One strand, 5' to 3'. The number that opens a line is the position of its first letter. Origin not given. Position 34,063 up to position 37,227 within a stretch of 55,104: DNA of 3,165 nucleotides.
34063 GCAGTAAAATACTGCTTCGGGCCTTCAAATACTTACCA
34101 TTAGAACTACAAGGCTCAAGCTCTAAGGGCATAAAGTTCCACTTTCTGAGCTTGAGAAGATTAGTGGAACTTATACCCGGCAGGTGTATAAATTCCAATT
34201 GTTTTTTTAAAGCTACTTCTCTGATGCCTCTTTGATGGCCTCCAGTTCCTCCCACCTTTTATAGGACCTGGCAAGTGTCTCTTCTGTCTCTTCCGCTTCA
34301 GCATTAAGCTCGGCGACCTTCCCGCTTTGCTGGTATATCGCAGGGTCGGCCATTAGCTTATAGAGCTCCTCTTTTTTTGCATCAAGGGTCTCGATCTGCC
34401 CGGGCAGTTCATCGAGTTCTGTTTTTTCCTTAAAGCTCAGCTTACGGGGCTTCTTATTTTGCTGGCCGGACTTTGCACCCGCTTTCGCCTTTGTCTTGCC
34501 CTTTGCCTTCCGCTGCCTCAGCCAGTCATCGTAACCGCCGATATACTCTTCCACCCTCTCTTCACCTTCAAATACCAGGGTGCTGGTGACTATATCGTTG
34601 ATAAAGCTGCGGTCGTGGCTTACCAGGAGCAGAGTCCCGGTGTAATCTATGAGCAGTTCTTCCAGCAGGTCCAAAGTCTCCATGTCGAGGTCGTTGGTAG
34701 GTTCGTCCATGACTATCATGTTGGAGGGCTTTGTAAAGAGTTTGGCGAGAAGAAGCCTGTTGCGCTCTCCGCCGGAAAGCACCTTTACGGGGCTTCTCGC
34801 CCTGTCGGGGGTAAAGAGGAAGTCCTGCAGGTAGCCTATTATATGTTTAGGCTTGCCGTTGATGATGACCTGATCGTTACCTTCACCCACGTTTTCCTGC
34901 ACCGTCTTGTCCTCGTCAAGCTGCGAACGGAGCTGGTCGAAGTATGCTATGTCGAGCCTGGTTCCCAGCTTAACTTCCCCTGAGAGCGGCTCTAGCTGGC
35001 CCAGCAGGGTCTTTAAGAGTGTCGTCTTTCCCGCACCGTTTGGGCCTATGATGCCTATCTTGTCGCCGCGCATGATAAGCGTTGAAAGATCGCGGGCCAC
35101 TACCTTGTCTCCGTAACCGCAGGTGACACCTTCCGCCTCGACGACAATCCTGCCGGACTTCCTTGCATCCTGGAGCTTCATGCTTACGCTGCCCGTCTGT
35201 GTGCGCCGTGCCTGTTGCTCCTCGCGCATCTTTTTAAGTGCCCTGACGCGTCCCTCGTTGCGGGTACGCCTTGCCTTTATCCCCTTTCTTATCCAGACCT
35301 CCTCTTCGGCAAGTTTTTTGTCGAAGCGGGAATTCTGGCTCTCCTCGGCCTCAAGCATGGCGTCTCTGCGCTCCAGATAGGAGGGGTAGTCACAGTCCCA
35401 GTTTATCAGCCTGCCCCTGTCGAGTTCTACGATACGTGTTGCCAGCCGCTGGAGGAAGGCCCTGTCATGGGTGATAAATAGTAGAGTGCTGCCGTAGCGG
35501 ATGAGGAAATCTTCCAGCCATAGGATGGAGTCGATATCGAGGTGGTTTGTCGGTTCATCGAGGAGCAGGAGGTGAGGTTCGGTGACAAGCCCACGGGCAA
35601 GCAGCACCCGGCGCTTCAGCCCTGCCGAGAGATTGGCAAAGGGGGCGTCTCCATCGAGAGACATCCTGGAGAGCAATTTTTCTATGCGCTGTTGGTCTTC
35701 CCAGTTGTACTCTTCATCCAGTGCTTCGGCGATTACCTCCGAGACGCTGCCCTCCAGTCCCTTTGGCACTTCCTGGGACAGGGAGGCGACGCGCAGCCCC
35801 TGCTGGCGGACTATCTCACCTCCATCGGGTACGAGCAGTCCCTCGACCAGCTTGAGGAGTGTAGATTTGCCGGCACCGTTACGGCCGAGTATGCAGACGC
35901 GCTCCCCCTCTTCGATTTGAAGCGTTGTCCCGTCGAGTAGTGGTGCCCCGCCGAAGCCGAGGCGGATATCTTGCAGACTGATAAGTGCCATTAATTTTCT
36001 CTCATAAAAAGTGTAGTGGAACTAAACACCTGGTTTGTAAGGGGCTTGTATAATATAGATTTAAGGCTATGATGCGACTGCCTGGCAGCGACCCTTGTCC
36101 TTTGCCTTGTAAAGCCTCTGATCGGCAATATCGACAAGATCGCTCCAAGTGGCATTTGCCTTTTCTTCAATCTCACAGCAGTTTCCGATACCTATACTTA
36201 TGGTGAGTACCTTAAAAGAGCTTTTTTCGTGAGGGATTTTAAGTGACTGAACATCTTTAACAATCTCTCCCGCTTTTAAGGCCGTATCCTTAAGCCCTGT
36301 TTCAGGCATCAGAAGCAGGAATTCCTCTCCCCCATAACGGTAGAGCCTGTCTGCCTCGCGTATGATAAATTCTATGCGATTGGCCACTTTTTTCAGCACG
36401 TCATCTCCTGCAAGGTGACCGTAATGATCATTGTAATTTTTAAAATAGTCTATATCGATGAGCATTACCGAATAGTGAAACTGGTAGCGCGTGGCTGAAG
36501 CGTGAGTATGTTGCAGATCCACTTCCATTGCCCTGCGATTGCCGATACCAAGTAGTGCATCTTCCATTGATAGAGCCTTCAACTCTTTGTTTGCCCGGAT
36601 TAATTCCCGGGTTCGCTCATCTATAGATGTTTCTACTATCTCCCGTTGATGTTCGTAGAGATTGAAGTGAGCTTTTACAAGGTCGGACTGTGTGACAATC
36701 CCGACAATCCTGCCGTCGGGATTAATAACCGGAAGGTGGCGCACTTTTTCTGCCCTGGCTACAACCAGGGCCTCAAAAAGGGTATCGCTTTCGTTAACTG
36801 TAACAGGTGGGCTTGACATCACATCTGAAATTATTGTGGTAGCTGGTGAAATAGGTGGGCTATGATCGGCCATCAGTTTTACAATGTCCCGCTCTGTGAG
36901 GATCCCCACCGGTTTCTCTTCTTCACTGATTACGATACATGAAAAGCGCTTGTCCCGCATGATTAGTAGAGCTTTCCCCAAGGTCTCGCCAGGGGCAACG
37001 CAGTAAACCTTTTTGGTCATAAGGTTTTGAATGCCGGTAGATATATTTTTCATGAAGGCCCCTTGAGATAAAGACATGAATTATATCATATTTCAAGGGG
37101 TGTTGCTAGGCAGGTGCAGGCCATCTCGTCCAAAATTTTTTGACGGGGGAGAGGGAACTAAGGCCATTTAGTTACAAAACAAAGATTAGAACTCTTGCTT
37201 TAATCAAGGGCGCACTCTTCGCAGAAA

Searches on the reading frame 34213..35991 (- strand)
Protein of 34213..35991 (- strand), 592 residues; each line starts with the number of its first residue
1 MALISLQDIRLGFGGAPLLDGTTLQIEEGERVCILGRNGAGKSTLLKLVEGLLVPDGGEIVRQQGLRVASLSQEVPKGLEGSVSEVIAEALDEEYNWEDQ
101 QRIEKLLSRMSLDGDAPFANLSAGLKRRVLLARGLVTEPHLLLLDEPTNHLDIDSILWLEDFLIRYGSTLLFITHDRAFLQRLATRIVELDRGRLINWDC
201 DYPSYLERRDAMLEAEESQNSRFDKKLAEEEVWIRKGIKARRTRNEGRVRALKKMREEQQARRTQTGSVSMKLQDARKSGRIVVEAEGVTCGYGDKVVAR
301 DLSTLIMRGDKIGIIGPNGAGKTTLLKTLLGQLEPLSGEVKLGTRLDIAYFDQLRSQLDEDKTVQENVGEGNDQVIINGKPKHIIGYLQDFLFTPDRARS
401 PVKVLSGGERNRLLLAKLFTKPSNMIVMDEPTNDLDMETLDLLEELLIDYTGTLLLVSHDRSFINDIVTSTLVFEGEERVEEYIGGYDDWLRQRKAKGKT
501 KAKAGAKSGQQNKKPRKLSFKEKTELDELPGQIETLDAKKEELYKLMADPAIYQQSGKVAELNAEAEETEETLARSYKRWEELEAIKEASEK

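Call 3: search_protein_families(library=pfam, proteins=[window:34213-35991:-], max_evalue=0.01)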
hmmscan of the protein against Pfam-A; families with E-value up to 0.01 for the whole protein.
window:34213-35991:- (592 aa): 27 families (the best 25 are shown)
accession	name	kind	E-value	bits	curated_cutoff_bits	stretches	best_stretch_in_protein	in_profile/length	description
PF00005.33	ABC_tran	-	3.9e-50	170.4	25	2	19-149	1-137/137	ABC transporter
PF16326.10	ABC_tran_CTD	-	3.1e-19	69.4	32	1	517-584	1-68/69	ABC transporter C-terminal domain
PF13304.12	AAA_21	-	1.8e-12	48.4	27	1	313-329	3-19/304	AAA domain, putative AbiEii toxin, Type IV TA system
PF12848.13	ABC_tran_Xtn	-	3.5e-10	40.3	25.9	1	188-261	1-76/85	ABC transporter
PF13555.12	AAA_29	-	4.3e-09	36.4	27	1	20-56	13-49/61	P-loop containing region of AAA domain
PF02463.25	SMC_N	-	5.4e-09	36.2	40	1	313-475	28-213/220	RecF/RecN/SMC N terminal domain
PF13191.12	AAA_16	-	1e-06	29.8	32.6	0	314-447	29-156/167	AAA ATPase domain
PF13401.12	AAA_22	-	8.5e-06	26.6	27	0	314-336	10-32/130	AAA domain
PF00006.31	ATP-synt_ab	-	1.1e-05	25.7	29.5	0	301-332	6-37/213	ATP synthase alpha/beta family, nucleotide-binding domain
PF13175.12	AAA_15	-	1.2e-05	25.5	32.1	0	314-353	28-55/374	AAA ATPase domain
PF13604.12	AAA_30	-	2.2e-05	24.8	27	0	32-91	21-77/191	AAA domain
PF01926.29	MMR_HSR1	-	2.5e-05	24.8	21.9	0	311-341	1-30/113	50S ribosome-binding GTPase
PF13479.12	AAA_24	-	3.7e-05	24.1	27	0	311-333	4-23/195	AAA domain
PF03193.22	RsgA_GTPase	-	7e-05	23.1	30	0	310-340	107-137/174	RsgA GTPase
PF13476.12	AAA_23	-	9e-05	23.6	27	0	32-49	22-39/201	AAA domain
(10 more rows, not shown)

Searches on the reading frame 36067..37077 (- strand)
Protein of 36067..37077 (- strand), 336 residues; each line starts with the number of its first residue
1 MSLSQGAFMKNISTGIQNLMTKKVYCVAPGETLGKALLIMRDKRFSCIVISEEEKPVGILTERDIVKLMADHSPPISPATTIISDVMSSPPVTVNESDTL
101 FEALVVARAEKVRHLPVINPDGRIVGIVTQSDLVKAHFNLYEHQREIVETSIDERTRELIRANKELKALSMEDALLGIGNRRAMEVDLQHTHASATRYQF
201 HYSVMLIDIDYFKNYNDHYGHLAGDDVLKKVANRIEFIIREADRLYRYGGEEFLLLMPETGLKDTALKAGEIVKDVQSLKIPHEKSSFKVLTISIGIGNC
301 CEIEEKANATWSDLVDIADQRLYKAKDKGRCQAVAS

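Call 3: search_protein_families(library=pfam, proteins=[window:36067-37077:-], max_evalue=0.01)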
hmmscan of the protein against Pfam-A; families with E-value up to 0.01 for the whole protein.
window:36067-37077:- (336 aa): 2 families
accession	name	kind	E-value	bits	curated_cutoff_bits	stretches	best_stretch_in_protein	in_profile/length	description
PF00990.26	GGDEF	-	3.6e-41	141.1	23.8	1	172-330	3-159/161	Diguanylate cyclase, GGDEF domain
PF00571.33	CBS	-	3.1e-32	111.1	24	2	83-136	1-54/57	CBS domain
